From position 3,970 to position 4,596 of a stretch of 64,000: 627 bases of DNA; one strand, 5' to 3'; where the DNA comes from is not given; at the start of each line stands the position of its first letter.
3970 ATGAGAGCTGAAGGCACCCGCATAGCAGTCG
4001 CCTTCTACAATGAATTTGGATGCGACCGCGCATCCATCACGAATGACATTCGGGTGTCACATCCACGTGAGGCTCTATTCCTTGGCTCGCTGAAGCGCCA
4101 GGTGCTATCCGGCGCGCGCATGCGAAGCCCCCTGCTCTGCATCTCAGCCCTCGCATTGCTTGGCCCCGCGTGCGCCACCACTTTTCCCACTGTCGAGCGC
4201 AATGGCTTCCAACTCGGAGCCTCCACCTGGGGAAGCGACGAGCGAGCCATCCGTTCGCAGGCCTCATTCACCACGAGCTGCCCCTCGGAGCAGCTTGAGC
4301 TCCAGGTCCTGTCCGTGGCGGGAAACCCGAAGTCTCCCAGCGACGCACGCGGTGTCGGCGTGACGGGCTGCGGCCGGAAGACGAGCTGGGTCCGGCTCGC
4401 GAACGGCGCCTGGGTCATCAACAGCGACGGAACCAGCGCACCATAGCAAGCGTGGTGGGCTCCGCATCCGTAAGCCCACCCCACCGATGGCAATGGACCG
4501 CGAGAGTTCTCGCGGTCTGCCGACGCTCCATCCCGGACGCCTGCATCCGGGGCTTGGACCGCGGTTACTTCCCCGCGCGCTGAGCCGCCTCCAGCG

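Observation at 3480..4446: Orphan SUKH (SMI1/KNR4) immunity-type gene plus a small secreted protein with no cognate toxin in view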

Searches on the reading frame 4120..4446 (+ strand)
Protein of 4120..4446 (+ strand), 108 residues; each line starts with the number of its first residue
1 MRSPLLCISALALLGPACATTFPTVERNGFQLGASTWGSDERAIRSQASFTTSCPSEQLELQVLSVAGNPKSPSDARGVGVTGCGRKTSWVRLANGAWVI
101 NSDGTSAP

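Call 3: search_protein_families(library=pfam, proteins=[window:4120-4446:+], max_evalue=0.1)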
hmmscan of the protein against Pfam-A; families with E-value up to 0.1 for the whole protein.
window:4120-4446:+ (108 aa): 0 families

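Call 8: find_homologous_proteins(query=window:4120-4446:+, max_evalue=0.01)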
Query window:4120-4446:+ (108 aa): 5 proteins with E <= 0.01 among 12 candidates.
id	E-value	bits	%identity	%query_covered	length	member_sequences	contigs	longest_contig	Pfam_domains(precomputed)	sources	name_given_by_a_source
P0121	1.6e-64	232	100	100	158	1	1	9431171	-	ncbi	-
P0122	6.8e-54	198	83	100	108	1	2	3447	-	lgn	-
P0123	5.5e-53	195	83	100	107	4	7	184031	-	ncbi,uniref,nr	ncbi:hypothetical protein HRD49_36755 [Corallococcus exiguus]|uniref:hypothetical protein n=1 Tax=Co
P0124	2.7e-49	183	79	100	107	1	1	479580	-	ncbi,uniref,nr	ncbi:hypothetical protein LZ198_07795 [Myxococcus sp. K15C18031901]|uniref:hypothetical protein n=1 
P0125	5.0e-23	99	57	77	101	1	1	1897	-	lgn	-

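Call 9: find_encoding_contigs(protein=P0123, flank=8000, max_places=4)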
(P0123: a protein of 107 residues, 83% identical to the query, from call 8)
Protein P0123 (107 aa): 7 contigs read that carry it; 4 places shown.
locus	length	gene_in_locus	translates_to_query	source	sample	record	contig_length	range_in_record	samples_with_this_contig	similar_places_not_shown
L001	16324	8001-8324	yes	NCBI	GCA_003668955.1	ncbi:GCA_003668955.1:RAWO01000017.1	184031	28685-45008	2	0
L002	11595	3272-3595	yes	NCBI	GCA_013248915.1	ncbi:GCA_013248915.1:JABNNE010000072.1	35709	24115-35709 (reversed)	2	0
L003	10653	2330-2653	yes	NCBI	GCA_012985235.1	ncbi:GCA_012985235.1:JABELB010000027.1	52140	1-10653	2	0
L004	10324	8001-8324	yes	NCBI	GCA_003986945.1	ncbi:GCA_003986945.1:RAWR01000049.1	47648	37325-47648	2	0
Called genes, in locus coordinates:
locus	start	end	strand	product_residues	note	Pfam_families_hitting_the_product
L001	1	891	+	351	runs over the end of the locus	PF00742:Homoserine_dh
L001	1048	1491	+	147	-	PF08241:Methyltransf_11 (weak)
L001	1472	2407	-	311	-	PF03747:ADP_ribosyl_GH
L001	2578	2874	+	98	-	-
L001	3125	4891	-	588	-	PF00691:OmpA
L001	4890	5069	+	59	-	-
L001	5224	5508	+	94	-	-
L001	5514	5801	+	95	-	-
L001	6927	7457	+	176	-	-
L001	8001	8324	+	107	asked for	-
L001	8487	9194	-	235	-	-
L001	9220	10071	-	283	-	PF00763:THF_DHG_CYH, PF02882:THF_DHG_CYH_C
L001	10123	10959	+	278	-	PF05099:TerB, PF00226:DnaJ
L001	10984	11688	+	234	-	PF01713:Smr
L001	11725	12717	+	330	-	PF00962:A_deaminase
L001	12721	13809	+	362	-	PF01180:DHO_dh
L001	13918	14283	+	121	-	-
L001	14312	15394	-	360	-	-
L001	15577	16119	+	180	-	-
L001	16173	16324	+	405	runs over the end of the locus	PF00069:Pkinase, PF07714:PK_Tyr_Ser-Thr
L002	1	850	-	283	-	?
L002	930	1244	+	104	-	-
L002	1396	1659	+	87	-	-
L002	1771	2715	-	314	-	PF04471:Mrr_cat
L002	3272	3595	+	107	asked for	-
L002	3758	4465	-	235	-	-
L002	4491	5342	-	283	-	PF00763:THF_DHG_CYH, PF02882:THF_DHG_CYH_C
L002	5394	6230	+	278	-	PF05099:TerB, PF00226:DnaJ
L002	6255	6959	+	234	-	PF01713:Smr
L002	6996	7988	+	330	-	PF00962:A_deaminase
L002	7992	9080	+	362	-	PF01180:DHO_dh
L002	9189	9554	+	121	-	-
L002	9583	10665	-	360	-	-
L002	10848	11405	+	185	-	-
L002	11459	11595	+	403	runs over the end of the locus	PF00069:Pkinase, PF07714:PK_Tyr_Ser-Thr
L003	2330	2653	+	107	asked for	-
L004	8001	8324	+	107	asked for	-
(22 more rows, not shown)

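Call 10: find_encoding_contigs(protein=P0124, flank=8000, max_places=3)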
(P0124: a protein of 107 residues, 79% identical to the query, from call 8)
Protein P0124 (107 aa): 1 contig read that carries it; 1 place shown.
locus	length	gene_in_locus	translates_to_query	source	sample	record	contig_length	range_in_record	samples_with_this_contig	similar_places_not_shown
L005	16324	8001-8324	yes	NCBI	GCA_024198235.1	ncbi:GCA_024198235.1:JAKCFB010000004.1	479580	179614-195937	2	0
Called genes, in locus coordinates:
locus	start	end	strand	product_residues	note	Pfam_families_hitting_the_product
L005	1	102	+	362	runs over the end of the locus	PF00005:ABC_tran, PF13304:AAA_21 (faint), PF17912:OB_MalK, PF08402:TOBE_2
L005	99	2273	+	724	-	PF01547:SBP_bac_1, PF13416:SBP_bac_8, PF00528:BPD_transp_1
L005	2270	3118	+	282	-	PF00528:BPD_transp_1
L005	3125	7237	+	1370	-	PF01833:TIG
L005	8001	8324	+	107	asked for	-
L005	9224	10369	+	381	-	PF01400:Astacin, PF25490:DUF7910 (faint)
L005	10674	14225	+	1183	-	PF02494:HYR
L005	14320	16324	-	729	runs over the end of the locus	PF13439:Glyco_transf_4, PF13579:Glyco_trans_4_4, PF20706:GT4-conflict, PF00534:Glycos_transf_1, PF13524:Glyco_trans_1_2, PF13692:Glyco_trans_1_4, PF00535:Glycos_transf_2, PF10111:Glyco_tranf_2_2, +1 more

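Call 20: search_protein_families(library=pfam, proteins=[L001:6927-7457:+, L001:8487-9194:-, L002:1771-2715:-], max_evalue=0.01)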
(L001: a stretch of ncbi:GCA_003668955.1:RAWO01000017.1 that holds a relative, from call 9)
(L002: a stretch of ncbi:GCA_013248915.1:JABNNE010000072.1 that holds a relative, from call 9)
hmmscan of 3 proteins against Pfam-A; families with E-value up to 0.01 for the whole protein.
L001:6927-7457:+ (176 aa): 0 families

L001:8487-9194:- (235 aa): 0 families

L002:1771-2715:- (314 aa): 2 families
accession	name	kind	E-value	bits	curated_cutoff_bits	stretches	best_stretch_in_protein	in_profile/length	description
PF04471.18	Mrr_cat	-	1.8e-27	96.2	21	1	192-308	1-114/115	Restriction endonuclease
PF22722.2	NA-iREase1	-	0.00027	21.3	27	1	200-298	1-97/106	NACHT-associated inactive Restriction Endonuclease 1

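Call 27: search_protein_families(library=ncbifam, proteins=[window:4120-4446:+], max_evalue=0.1)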
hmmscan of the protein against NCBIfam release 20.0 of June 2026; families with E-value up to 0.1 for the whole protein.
window:4120-4446:+ (108 aa): 0 families

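Call 32: predict_structure(alignment_id=A2)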
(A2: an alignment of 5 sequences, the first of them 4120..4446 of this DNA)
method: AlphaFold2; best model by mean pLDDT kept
length: 108 residues; sequences in the alignment: 5
mean_pLDDT: 64.5   pTM: 0.51
mean pLDDT of the five models: 64.5, 62.3, 56.0, 52.5, 48.7
residues with pLDDT >= 90: 0; 70-90: 52; 50-70: 29; < 50: 27
segments of 3 or more residues with pLDDT < 50: 1-3, 5-21, 104-108
pLDDT, mean of each block of 10 residues (from residue 1): 44 44 53 63 82 79 68 66 80 77 49
secondary structure, 60 per line:
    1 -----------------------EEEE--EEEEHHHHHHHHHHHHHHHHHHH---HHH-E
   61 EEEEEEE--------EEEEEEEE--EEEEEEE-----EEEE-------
elements in order: E24-27 E30-33 H34-52 E60-67 E76-83 E86-92 E98-101

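Call 33: search_protein_representatives(alignment_id=A2)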
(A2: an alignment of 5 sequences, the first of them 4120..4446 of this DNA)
Query: 5 sequences, 107 profile positions. Proteins with E-value up to 0.001 (for the whole library): 367; up to 1e-10: 53; up to 1e-30: 1. The best 150 are listed.
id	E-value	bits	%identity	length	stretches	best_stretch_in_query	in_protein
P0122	4.6e-59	213.0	-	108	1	1-107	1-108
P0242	3.3e-17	78.4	-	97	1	19-101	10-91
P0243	2.0e-16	75.9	-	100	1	10-105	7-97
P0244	2.7e-16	75.5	-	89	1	20-102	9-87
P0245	5.5e-16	74.5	-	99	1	1-103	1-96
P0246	7.6e-16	74.1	-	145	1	11-104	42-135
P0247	9.4e-16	73.8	-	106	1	17-107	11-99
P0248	3.3e-15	72.0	-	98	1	1-91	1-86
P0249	7.3e-15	70.9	-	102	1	7-103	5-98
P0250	7.8e-15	70.8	-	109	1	11-103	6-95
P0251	7.8e-15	70.8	-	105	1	7-106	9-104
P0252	8.4e-15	70.7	-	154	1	6-103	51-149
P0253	1.4e-14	70.0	-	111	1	7-101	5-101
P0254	3.3e-14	68.8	-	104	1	11-102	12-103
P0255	5.0e-14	68.2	-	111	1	7-104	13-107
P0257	1.2e-13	67.0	-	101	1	11-102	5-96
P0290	8.9e-11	57.7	-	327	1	2-103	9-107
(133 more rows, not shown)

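Call 36: search_protein_families(library=pfam, alignment_id=A3, max_evalue=0.01)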
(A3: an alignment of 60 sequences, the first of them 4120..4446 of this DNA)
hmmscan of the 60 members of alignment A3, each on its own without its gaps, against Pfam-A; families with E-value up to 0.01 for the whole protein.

A. member 1, window:4120-4446:+ (108 aa): 0 families

B. families by the number of members that match (of 60 scanned): 1 family
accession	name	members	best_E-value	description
PF20101.4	DUF6491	1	0.0055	Family of unknown function (DUF6491)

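Call 37: list_cluster_members(proteins=[P0242, P0243, P0244, P0245, P0247, P0249, P0251, P0253, P0257, P0290])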
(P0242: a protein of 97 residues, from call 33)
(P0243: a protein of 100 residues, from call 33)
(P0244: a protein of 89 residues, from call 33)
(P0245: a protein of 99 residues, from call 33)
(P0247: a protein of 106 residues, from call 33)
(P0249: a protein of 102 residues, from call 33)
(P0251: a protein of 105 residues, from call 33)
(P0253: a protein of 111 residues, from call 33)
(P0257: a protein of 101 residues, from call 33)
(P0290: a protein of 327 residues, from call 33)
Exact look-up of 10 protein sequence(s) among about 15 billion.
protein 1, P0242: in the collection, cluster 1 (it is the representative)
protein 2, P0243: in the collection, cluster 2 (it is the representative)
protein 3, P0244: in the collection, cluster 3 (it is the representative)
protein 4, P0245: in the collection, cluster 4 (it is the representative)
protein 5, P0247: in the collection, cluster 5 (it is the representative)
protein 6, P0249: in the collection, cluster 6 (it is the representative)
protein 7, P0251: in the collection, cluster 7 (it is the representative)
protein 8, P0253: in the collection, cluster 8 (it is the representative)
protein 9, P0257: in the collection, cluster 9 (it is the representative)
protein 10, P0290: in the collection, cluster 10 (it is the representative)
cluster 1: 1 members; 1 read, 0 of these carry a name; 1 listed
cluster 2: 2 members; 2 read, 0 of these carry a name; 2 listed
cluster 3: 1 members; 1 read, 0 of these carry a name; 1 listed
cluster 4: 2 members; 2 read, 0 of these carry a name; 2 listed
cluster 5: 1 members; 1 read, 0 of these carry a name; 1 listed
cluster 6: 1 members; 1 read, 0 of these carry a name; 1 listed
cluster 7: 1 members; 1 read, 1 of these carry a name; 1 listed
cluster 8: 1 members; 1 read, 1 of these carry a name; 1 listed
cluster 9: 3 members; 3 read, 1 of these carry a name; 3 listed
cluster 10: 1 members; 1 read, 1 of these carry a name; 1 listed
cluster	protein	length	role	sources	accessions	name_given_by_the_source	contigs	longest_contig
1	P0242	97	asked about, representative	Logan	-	-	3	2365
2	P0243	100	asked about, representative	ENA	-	-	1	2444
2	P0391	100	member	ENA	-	-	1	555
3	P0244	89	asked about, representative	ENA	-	-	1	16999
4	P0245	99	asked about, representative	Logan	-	-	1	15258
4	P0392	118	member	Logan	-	-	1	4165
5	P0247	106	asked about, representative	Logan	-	-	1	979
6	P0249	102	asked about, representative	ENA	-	-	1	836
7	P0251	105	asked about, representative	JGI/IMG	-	hypothetical protein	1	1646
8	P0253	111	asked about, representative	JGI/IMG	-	hypothetical protein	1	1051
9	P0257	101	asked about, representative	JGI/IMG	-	hypothetical protein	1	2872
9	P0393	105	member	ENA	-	-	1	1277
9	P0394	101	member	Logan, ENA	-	-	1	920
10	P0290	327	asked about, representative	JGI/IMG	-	hypothetical protein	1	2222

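Call 38: predict_structure(alignment_id=A3)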
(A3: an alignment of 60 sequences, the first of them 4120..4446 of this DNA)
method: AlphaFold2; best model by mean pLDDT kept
length: 108 residues; sequences in the alignment: 60
mean_pLDDT: 86.1   pTM: 0.74
mean pLDDT of the five models: 86.1, 85.2, 85.0, 82.7, 82.3
residues with pLDDT >= 90: 71; 70-90: 12; 50-70: 23; < 50: 2
segments of 3 or more residues with pLDDT < 50: none
pLDDT, mean of each block of 10 residues (from residue 1): 56 64 92 96 98 97 91 90 96 96 67
secondary structure, 60 per line:
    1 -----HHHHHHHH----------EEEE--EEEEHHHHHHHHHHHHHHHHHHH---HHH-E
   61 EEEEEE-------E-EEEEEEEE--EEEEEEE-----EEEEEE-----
elements in order: H6-13 E24-27 E30-33 H34-52 E60-66 E76-83 E86-92 E98-103

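Call 41: fold_search(model_id=the predicted structure, library=pdb)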
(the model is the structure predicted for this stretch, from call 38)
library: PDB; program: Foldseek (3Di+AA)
matches with E <= 10: 501; with E <= 0.001: 0
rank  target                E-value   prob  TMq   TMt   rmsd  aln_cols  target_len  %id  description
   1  9laa_A                4.2e-01  0.08  0.22  0.20  17.3       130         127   15  Cryo-EM structure of Shewanella oneidensis MR-1 PilA pili. (released 2026-01-07)
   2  8di0_A                6.2e-01  0.28  0.28  0.09   4.7        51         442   12  Bfo2290: Tannerella forsythia chondroitin sulfate A sulfatase (released 2022-08-17)
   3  2gu1                  6.6e-01  0.41  0.37  0.15   4.8        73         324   10  Crystal structure of a zinc containing peptidase from vibrio cholerae (released 2006-07-04)
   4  3f3p_I                6.6e-01  0.35  0.27  0.11   5.0        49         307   16  Crystal structure of the nucleoporin pair Nup85-Seh1, space group P21212 (released 2009-04-07)
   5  3f3f_B                6.6e-01  0.33  0.26  0.10   5.1        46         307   17  Crystal structure of the nucleoporin pair Nup85-Seh1, space group P21 (released 2009-04-07)
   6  7vci_C                7.4e-01  0.25  0.27  0.10   5.5        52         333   15  Structure of Xenopus laevis NPC nuclear ring asymmetric unit (released 2022-02-02)
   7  9e5c_1c               7.9e-01  0.44  0.34  0.05   5.0        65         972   12  Cryo-EM structure of 96 nm repeat of microtubule doublet from T. brucei flagellum (released 2025-03-12)
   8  3f3f_A                7.9e-01  0.41  0.27  0.10   4.6        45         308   16  Crystal structure of the nucleoporin pair Nup85-Seh1, space group P21 (released 2009-04-07)
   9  8q5h_5                7.9e-01  0.25  0.31  0.32   8.2        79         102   11  Human KMN network (outer kinetochore) (released 2024-02-14)
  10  3f3p_A                8.4e-01  0.38  0.27  0.11   4.6        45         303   16  Crystal structure of the nucleoporin pair Nup85-Seh1, space group P21212 (released 2009-04-07)
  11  8di0_C                8.4e-01  0.18  0.26  0.08   5.7        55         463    9  Bfo2290: Tannerella forsythia chondroitin sulfate A sulfatase (released 2022-08-17)
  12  3f3g_A                9.0e-01  0.33  0.24  0.10   4.8        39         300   15  Crystal structure of the nucleoporin pair Nup85-Seh1, space group P212121 (released 2009-04-07)
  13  9hcj_O0               9.0e-01  0.18  0.23  0.09   5.4        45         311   20  D. discoideum nuclear pore complex (released 2024-12-25)
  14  5g2v                  9.0e-01  0.12  0.21  0.07   5.5        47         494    8  Structure of BT4656 in complex with its substrate D-Glucosamine-2-N, 6-O-disulfate. (released 2017-05-24)
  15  9sob_O                1.0e+00  0.60  0.29  0.11   1.8        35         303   23  Structural Model of the Nuclear Pore Complex in Arabidopsis thaliana (released 2025-11-05)
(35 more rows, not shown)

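Call 53: search_protein_families(library=pfam, proteins=[L001:5224-5508:+, L001:5514-5801:+, L001:2578-2874:+, L001:4890-5069:+], max_evalue=0.05)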
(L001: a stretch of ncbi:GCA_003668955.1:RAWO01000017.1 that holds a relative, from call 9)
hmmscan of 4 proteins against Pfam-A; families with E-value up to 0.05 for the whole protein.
L001:5224-5508:+ (94 aa): 0 families

L001:5514-5801:+ (95 aa): 0 families

L001:2578-2874:+ (98 aa): 0 families

L001:4890-5069:+ (59 aa): 0 families

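Call 54: search_protein_families(library=padloc, proteins=[window:4120-4446:+, L002:1771-2715:-, L001:6927-7457:+, L001:8487-9194:-], max_evalue=0.01)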
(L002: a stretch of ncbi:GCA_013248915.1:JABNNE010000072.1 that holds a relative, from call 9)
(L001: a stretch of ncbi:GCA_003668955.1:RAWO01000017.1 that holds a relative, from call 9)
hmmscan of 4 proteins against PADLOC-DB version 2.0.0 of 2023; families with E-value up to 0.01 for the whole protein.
window:4120-4446:+ (108 aa): 0 families

L002:1771-2715:- (314 aa): 9 families
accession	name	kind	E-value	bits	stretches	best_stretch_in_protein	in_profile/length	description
PDLC03663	mREase_IV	-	1.1e-10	38.8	1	192-292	409-507/544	Type IV methyl-directed restriction enzyme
PDLC03657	mREase_IV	-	1.6e-10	38.8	1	190-296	167-278/317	Type IV methyl-directed restriction enzyme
PDLC04806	PDC-S02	-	1.8e-10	38.6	1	190-295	180-285/324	-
PDLC04815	PDC-S02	-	4.1e-10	37.5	1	197-299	207-308/346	-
PDLC04819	PDC-S02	-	8.2e-09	33.1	1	191-292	192-290/334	-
PDLC00631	ZorD1|ZorD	-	3.3e-06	23.1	1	190-301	943-1054/1071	"SWI2/SNF2 helicase, Mrr-like nuclease"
PDLC04796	PDC-S02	-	2.9e-05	21.2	1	190-288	238-335/390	-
PDLC03203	mREase_II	-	0.0016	15.7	1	208-283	268-345/393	Type II methyl-directed restriction enzyme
PDLC01131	PD_DExK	-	0.0073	14.1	0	243-283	131-167/205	"PDDEXK_1, same family as the one fused to CARF (PDB; 1XMX)"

L001:6927-7457:+ (176 aa): 0 families

L001:8487-9194:- (235 aa): 0 families

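Call 61: find_encoding_contigs(protein=P0121, flank=10000, max_places=2)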
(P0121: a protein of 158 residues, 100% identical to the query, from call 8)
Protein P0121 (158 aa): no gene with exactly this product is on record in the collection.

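Call 66: find_related_loci(query=A4, collection=metagenome_contigs, flank=5000)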
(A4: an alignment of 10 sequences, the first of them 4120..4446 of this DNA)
Query A4 (108 aa) in metagenome_contigs; peptide patterns used: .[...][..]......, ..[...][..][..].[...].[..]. (x = any residue, [..] = any of these).
147 stretches matched a pattern; 3 encode a relative of the query (tblastn E <= 1e-3); 3 distinct loci.
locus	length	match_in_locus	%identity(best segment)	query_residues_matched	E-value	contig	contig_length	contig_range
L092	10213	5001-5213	42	38-107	1e-11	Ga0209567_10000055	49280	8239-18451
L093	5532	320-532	42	38-107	1e-11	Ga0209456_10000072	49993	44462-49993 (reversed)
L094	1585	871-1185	34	1-108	2e-11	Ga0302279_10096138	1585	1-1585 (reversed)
